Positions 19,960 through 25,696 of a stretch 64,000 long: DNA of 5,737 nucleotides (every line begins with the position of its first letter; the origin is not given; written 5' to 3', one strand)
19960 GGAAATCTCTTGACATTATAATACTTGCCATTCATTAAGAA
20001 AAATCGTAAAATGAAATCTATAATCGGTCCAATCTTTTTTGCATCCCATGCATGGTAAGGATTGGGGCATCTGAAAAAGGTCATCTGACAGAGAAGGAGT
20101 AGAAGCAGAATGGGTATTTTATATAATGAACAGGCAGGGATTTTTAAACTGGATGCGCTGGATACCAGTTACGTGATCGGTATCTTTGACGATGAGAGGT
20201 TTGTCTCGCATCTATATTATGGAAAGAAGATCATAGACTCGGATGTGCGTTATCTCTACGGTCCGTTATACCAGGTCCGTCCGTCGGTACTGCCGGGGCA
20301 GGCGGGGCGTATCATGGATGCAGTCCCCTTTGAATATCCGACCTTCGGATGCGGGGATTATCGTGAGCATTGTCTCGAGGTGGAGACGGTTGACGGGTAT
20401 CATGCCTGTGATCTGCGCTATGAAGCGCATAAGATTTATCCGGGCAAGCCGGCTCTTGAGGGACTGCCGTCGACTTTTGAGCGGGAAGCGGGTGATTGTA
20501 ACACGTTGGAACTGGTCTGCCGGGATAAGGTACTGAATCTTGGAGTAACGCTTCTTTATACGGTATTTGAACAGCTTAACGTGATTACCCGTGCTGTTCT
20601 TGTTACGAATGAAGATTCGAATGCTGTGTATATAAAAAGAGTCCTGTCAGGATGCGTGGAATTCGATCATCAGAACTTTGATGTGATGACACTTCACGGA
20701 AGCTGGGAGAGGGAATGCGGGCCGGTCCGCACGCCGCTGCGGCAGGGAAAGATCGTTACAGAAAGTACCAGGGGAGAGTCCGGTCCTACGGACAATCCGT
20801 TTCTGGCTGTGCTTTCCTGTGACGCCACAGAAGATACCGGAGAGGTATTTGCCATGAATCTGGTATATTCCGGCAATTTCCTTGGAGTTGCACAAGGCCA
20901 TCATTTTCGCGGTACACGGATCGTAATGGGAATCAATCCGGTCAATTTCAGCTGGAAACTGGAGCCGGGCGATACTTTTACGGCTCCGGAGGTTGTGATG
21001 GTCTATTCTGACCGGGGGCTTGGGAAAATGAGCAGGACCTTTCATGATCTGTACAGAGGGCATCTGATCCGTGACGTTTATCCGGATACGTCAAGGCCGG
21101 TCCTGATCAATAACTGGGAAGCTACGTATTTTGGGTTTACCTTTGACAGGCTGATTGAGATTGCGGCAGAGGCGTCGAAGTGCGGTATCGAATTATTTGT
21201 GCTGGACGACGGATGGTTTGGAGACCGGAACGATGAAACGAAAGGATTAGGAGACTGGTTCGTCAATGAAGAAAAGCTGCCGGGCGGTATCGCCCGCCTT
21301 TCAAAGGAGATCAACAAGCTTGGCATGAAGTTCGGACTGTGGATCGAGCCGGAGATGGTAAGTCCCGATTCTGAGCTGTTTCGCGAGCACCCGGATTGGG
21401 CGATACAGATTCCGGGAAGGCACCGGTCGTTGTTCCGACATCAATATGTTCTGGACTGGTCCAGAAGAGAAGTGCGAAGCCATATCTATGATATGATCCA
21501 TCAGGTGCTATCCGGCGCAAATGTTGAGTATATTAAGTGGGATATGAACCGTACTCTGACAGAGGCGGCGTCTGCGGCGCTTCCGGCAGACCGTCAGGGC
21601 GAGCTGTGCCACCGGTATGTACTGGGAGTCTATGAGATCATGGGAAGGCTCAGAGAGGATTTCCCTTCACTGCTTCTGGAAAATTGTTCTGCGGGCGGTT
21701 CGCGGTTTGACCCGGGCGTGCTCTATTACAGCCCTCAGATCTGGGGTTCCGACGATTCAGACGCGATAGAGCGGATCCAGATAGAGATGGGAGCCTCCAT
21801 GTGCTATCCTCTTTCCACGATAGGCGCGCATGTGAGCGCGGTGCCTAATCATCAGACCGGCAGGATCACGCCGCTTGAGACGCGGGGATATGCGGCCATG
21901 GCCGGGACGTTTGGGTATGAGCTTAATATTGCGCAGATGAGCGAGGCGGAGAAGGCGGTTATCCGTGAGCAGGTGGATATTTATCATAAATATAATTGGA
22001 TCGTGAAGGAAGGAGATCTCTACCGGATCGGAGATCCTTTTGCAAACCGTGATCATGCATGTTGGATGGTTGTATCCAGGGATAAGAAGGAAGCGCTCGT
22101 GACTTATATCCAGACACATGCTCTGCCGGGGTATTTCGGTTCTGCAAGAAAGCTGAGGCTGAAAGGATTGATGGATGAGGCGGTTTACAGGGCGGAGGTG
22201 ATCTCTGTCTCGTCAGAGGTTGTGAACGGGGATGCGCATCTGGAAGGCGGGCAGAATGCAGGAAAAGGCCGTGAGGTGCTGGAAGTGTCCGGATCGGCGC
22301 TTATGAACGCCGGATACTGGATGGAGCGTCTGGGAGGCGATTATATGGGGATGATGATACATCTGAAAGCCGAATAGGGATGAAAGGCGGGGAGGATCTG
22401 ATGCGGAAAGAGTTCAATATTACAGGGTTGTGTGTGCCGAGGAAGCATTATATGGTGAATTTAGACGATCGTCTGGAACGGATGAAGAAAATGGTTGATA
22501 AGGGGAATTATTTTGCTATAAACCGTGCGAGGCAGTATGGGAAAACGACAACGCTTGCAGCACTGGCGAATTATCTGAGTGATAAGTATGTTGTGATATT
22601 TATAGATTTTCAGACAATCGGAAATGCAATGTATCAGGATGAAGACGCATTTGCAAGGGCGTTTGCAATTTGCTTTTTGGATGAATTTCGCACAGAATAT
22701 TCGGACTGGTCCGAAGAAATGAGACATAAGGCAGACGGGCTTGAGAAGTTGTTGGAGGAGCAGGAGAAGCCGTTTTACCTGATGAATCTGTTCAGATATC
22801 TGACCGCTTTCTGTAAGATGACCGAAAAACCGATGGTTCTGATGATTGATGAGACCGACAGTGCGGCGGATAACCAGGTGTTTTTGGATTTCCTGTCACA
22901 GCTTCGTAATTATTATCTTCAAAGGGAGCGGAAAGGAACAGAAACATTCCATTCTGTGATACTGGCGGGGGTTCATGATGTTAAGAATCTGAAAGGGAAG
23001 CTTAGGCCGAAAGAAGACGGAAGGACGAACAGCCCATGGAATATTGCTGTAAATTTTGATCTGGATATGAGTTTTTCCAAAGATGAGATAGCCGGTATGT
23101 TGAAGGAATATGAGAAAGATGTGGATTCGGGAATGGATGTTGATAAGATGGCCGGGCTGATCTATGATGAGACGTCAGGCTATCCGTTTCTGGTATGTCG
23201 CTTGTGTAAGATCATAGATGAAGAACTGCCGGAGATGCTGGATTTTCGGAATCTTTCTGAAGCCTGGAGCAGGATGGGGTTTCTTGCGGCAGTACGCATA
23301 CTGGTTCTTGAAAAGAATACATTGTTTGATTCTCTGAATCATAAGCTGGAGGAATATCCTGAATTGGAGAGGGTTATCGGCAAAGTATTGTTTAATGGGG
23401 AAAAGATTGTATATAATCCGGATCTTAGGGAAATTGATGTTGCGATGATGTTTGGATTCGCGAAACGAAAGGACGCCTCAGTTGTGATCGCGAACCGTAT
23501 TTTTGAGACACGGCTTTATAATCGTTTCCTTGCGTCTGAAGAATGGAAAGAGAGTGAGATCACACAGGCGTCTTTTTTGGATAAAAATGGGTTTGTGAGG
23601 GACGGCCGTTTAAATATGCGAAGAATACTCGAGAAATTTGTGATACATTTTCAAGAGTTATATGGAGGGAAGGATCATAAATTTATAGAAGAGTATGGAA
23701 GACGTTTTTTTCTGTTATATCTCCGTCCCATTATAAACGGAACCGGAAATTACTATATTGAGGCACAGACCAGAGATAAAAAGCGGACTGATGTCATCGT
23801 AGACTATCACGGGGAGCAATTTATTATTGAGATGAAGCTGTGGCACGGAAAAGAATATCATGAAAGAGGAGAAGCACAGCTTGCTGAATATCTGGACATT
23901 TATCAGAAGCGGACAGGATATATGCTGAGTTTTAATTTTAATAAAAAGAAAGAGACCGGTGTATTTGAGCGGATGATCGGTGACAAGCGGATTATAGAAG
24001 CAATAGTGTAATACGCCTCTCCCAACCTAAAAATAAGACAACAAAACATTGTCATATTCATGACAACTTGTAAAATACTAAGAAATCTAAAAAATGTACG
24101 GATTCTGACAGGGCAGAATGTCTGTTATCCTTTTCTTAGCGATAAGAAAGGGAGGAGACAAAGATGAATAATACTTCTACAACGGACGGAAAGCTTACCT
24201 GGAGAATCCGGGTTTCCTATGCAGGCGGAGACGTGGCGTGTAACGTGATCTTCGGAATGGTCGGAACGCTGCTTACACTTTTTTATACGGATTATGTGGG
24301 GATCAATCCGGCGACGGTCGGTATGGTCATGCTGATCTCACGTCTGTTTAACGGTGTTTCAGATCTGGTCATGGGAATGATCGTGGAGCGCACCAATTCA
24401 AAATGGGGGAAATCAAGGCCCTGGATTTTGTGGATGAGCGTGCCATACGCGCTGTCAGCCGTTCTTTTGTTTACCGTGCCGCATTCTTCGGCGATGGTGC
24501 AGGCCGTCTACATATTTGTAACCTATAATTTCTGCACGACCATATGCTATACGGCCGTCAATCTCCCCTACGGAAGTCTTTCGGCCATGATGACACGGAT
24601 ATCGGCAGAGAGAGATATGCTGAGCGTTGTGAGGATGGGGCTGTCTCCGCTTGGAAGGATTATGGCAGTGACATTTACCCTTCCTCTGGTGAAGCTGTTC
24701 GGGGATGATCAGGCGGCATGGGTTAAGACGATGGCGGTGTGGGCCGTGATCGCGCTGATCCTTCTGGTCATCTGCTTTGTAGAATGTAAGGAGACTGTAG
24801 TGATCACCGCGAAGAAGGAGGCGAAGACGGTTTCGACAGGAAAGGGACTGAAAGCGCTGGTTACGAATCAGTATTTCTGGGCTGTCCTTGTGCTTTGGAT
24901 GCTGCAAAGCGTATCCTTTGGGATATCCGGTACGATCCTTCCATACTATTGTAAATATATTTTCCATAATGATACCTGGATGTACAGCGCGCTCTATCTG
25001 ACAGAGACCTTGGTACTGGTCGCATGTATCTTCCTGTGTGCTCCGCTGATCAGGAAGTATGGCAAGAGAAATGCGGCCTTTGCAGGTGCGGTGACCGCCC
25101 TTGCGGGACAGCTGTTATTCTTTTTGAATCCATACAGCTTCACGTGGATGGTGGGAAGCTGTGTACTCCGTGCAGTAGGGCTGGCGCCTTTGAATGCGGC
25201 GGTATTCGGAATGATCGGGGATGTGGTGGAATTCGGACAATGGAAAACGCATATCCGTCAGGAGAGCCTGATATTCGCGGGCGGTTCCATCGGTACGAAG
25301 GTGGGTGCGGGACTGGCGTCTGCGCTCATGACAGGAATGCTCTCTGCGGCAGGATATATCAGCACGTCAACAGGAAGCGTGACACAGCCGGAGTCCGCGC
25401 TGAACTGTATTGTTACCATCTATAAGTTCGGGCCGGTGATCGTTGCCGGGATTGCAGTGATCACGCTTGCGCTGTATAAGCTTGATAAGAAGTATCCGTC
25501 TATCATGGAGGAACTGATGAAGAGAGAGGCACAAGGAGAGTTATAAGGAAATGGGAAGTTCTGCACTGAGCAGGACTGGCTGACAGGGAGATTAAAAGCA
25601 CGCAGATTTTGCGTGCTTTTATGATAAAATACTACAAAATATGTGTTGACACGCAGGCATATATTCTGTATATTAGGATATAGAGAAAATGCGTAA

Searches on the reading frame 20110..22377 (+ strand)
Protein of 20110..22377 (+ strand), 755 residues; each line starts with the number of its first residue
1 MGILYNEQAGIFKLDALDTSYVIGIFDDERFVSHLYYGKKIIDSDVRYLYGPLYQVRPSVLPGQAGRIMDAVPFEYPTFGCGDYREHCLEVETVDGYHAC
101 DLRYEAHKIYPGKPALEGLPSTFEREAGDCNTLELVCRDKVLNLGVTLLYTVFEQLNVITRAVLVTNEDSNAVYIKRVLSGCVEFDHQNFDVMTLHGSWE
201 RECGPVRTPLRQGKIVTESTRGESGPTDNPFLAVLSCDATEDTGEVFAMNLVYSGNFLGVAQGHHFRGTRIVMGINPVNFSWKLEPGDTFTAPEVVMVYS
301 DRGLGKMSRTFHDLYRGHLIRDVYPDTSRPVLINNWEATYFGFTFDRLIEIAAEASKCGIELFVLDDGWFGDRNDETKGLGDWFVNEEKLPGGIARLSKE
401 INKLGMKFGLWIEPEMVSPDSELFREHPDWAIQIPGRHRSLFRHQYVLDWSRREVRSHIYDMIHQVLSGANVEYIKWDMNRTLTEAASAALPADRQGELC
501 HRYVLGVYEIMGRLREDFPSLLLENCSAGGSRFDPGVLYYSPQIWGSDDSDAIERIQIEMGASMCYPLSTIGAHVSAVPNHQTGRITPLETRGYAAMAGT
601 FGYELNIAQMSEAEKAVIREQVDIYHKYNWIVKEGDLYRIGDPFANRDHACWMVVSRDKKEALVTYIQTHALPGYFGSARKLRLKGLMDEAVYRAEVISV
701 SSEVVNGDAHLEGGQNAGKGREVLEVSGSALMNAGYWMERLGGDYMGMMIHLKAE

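Call 7: search_protein_families(library=pfam, proteins=[window:20110-22377:+], max_evalue=0.0001)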
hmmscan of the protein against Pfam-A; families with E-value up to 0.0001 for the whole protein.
window:20110-22377:+ (755 aa): 3 families
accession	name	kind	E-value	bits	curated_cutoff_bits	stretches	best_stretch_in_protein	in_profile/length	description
PF02065.24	Melibiase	-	3.8e-152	506.7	27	1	289-634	1-346/347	Melibiase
PF16875.11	Glyco_hydro_36N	-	2.1e-80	270.3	27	1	31-285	2-253/253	Glycosyl hydrolase family 36 N-terminal domain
PF16874.11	Glyco_hydro_36C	-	9.7e-16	58.4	27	1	649-752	1-77/77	Glycosyl hydrolase family 36 C-terminal domain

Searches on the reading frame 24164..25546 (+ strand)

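Call 7: search_protein_families(library=pfam, proteins=[window:24164-25546:+], max_evalue=0.0001)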
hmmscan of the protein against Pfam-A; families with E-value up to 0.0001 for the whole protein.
window:24164-25546:+ (460 aa): 2 families
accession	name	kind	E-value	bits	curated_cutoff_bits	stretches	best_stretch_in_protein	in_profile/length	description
PF13347.12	MFS_2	-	2.2e-78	264.1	27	1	18-442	1-427/427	MFS/sugar transport protein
PF07690.21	MFS_1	-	7.6e-20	71.5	33.4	1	30-355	12-323/347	Major Facilitator Superfamily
